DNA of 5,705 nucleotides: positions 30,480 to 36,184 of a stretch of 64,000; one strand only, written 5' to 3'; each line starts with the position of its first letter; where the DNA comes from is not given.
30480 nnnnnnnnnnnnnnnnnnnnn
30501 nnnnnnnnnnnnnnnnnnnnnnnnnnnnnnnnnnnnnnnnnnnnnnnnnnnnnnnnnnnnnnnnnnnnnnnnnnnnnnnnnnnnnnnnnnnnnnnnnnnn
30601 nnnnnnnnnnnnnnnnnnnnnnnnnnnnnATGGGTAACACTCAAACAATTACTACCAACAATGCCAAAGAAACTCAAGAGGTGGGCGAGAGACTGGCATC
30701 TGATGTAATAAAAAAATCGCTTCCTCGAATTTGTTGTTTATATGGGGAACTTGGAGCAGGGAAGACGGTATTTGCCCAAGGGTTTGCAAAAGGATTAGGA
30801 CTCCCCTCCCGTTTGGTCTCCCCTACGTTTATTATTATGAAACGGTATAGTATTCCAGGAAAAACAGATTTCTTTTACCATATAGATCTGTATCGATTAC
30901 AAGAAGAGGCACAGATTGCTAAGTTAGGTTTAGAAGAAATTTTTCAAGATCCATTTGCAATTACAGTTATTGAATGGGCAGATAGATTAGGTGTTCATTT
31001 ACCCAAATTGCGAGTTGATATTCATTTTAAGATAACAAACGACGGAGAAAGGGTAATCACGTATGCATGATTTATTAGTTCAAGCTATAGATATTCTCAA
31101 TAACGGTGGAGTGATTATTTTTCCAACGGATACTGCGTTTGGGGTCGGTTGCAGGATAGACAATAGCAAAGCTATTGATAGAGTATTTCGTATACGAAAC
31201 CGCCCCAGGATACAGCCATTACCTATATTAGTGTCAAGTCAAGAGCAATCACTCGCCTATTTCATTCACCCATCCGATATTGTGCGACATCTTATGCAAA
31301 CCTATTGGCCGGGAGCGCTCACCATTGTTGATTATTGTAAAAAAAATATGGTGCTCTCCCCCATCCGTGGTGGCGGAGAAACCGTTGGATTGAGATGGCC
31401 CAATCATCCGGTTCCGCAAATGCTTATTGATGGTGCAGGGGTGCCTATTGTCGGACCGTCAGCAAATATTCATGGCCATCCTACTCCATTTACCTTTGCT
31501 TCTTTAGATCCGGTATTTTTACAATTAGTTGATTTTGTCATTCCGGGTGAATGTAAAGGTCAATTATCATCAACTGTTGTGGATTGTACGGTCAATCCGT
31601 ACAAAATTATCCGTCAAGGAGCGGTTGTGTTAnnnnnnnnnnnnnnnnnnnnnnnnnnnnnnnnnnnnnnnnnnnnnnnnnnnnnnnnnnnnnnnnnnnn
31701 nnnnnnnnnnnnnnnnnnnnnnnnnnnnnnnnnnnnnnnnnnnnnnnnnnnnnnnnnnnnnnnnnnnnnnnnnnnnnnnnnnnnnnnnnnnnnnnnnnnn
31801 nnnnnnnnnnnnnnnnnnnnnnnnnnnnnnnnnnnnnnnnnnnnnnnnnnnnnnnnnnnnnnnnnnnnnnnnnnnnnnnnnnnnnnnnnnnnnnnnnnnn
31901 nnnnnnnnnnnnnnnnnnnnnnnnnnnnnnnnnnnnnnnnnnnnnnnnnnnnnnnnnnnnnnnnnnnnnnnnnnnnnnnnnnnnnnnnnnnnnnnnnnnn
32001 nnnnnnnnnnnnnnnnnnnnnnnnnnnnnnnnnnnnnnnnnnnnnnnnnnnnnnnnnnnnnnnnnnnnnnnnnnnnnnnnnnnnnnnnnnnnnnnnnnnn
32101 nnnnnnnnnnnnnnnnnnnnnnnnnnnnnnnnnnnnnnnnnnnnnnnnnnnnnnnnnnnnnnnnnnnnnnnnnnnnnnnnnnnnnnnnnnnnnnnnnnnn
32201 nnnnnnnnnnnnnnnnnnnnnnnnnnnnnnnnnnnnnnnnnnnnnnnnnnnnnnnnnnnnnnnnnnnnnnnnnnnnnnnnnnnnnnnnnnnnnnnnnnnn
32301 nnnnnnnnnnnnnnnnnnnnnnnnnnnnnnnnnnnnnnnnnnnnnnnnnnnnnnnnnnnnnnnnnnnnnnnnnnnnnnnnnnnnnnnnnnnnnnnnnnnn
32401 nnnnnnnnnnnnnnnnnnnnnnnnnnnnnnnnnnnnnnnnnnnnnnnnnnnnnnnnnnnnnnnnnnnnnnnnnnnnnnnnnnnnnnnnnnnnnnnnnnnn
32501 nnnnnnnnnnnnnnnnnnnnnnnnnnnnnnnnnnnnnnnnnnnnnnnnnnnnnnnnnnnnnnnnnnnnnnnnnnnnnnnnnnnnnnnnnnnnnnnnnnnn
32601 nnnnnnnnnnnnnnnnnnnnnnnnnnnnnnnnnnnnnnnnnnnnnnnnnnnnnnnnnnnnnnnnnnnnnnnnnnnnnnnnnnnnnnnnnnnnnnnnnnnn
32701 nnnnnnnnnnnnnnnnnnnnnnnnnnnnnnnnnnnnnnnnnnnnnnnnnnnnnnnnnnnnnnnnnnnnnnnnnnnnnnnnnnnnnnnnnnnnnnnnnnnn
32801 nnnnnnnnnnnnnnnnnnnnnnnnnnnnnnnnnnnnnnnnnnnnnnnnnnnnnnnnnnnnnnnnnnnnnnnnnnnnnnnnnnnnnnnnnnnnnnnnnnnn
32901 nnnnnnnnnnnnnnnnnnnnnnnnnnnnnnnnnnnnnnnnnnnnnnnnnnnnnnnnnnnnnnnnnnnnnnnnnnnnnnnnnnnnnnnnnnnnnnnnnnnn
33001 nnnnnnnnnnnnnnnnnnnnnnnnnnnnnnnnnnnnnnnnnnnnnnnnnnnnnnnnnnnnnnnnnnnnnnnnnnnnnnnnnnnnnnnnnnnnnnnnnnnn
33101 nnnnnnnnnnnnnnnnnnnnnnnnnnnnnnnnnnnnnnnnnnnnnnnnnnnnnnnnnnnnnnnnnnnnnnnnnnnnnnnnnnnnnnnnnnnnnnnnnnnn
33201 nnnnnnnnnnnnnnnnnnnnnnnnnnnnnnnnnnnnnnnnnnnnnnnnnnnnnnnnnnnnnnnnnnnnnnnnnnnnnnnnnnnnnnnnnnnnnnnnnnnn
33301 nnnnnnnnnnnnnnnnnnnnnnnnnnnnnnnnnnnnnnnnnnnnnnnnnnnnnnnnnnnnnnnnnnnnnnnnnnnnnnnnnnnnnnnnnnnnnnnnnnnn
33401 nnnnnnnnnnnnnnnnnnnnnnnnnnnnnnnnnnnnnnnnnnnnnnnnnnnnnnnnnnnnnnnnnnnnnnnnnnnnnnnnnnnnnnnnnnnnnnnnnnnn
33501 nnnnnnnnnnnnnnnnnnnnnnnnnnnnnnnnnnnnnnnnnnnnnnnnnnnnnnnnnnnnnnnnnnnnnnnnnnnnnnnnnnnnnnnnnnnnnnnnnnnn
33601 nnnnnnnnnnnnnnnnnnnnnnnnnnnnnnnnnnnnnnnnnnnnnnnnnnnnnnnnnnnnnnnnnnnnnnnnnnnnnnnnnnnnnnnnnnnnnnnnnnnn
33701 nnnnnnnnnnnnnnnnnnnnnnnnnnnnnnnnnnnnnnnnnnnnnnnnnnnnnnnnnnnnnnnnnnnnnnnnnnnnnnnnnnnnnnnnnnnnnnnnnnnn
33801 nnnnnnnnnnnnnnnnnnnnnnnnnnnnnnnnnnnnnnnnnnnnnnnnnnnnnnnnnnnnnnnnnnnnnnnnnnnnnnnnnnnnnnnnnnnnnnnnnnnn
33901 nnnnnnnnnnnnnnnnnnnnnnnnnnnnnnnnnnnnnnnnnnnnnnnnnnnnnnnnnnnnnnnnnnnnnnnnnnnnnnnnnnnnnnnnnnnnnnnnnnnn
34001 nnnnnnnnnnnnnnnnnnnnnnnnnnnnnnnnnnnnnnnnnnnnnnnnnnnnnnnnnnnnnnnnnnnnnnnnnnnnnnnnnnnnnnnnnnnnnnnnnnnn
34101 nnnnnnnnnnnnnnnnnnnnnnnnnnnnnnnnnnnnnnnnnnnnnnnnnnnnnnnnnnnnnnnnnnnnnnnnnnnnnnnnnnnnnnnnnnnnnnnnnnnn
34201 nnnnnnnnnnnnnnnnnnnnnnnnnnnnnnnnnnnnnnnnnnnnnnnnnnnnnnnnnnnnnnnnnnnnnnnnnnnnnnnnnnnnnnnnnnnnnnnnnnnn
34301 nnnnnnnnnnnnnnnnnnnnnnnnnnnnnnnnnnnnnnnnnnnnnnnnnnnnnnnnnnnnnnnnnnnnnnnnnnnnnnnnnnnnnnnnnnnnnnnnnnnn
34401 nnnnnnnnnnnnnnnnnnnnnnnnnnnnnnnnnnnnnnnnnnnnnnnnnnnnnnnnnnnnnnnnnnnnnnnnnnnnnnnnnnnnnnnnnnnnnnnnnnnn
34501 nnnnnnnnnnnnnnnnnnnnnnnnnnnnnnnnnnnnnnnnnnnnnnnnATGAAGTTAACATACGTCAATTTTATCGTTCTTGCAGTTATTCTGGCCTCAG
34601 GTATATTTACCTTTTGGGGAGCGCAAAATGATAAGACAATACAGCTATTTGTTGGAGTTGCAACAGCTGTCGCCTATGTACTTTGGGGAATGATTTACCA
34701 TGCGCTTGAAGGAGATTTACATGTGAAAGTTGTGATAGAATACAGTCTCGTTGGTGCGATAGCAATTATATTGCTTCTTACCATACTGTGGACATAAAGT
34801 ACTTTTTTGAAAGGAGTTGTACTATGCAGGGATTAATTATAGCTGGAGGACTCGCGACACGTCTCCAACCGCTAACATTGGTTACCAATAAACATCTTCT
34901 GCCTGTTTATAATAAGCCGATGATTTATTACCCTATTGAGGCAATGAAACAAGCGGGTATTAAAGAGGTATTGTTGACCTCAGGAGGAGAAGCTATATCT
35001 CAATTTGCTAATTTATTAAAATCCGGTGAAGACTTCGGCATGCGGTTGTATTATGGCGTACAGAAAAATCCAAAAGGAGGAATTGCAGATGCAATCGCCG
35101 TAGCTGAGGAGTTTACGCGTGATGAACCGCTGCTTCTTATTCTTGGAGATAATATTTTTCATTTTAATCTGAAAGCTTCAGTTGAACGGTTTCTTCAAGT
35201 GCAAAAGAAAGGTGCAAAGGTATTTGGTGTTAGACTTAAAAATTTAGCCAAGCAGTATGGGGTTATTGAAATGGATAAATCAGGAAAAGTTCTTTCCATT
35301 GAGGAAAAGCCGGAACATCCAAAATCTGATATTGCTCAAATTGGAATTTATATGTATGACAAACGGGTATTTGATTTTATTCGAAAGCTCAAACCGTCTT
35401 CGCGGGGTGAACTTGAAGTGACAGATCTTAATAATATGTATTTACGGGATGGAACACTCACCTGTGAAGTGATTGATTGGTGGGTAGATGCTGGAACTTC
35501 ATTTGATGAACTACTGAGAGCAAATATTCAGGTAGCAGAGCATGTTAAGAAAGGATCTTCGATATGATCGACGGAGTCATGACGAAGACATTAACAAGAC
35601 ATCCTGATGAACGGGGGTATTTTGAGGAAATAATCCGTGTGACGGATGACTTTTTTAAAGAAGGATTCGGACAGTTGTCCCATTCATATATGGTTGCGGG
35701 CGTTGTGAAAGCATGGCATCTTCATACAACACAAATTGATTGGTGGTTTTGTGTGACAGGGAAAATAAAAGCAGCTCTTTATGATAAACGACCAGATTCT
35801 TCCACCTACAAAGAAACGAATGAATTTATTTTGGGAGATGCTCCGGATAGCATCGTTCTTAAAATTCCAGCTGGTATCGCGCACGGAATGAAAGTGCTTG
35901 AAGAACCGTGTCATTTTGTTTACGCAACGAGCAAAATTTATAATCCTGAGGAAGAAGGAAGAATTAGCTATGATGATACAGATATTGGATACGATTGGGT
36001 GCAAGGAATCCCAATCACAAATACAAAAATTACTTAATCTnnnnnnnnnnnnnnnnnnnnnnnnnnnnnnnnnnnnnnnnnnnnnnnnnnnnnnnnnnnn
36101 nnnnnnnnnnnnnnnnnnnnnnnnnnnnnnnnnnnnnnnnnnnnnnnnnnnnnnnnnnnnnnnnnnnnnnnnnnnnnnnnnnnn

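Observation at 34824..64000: At least 29-kb surface-glycosylation locus with paralog expansion of GT-C-type membrane glycosyltransferases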

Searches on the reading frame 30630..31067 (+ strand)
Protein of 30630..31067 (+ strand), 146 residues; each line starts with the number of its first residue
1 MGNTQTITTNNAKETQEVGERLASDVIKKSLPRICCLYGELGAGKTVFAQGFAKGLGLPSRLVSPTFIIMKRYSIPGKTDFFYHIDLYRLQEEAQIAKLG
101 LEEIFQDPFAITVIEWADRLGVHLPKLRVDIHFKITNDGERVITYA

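Call 73: search_protein_families(library=pfam, proteins=[window:30630-31067:+], max_evalue=0.001)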
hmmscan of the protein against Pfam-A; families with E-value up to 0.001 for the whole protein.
window:30630-31067:+ (146 aa): 1 family
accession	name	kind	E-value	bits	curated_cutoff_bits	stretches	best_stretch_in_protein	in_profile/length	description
PF02367.23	TsaE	-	1.6e-33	115.8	26.6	1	10-141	2-126/128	Threonylcarbamoyl adenosine biosynthesis protein TsaE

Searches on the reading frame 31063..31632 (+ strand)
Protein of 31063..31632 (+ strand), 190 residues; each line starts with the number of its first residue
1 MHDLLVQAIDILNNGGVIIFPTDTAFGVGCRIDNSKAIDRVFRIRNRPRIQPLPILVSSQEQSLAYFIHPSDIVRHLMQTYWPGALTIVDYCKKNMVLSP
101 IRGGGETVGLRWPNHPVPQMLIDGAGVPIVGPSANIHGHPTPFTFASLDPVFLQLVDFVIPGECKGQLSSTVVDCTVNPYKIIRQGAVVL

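Call 5: search_protein_families(library=pfam, proteins=[window:31063-31632:+], max_evalue=0.01)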
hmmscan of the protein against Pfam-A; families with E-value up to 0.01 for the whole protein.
window:31063-31632:+ (190 aa): 1 family
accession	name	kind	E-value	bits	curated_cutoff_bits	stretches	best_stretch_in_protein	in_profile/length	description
PF01300.24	Sua5_yciO_yrdC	-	4.5e-47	160.3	25.1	1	11-186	2-178/178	Telomere recombination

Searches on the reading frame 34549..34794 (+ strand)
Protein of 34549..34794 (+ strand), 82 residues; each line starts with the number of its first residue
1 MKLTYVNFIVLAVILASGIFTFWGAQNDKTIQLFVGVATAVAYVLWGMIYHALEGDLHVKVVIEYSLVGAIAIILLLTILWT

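Call 96: search_protein_families(library=pfam, proteins=[window:34549-34794:+], max_evalue=10)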
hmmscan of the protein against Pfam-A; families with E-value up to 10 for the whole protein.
window:34549-34794:+ (82 aa): 2 families
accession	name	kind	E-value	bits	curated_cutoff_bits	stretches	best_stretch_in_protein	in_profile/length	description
PF18900.5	DUF5656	-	0.011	15.5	23.3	1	42-76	205-239/242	Protein of unknown function (DUF5656)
PF05493.18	ATP_synt_H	-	0.035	15.1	25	1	8-50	6-48/62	ATP synthase subunit H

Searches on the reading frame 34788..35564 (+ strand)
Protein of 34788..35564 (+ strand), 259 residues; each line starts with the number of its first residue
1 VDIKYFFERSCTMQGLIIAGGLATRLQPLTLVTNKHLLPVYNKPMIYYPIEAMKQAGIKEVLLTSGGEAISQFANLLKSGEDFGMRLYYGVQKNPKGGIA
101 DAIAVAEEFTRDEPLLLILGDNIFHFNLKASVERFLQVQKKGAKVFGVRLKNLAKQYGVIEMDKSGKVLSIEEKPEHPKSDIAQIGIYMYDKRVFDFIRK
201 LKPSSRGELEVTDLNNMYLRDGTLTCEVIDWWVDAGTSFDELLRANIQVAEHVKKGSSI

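Call 3: search_protein_families(library=pfam, proteins=[window:34788-35564:+], max_evalue=0.01)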
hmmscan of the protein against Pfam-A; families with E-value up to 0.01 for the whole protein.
window:34788-35564:+ (259 aa): 2 families
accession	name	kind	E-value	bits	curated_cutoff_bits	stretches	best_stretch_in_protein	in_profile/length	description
PF00483.29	NTP_transferase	-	1.3e-53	182.5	21.2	1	15-249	2-242/245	Nucleotidyl transferase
PF12804.13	NTP_transf_3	-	3.3e-09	37.5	27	1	15-124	1-98/160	MobA-like NTP transferase domain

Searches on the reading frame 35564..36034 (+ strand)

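Call 3: search_protein_families(library=pfam, proteins=[window:35564-36034:+], max_evalue=0.01)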
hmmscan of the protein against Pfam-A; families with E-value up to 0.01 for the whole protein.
window:35564-36034:+ (157 aa): 2 families
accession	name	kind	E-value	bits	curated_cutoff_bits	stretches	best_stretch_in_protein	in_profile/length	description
PF00908.23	dTDP_sugar_isom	-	1e-25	90.8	27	1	2-151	4-155/168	dTDP-4-dehydrorhamnose 3,5-epimerase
PF14667.12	Polysacc_synt_C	-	3.3e-06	27.7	28.7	1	13-128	1-105/111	Polysaccharide biosynthesis C-terminal domain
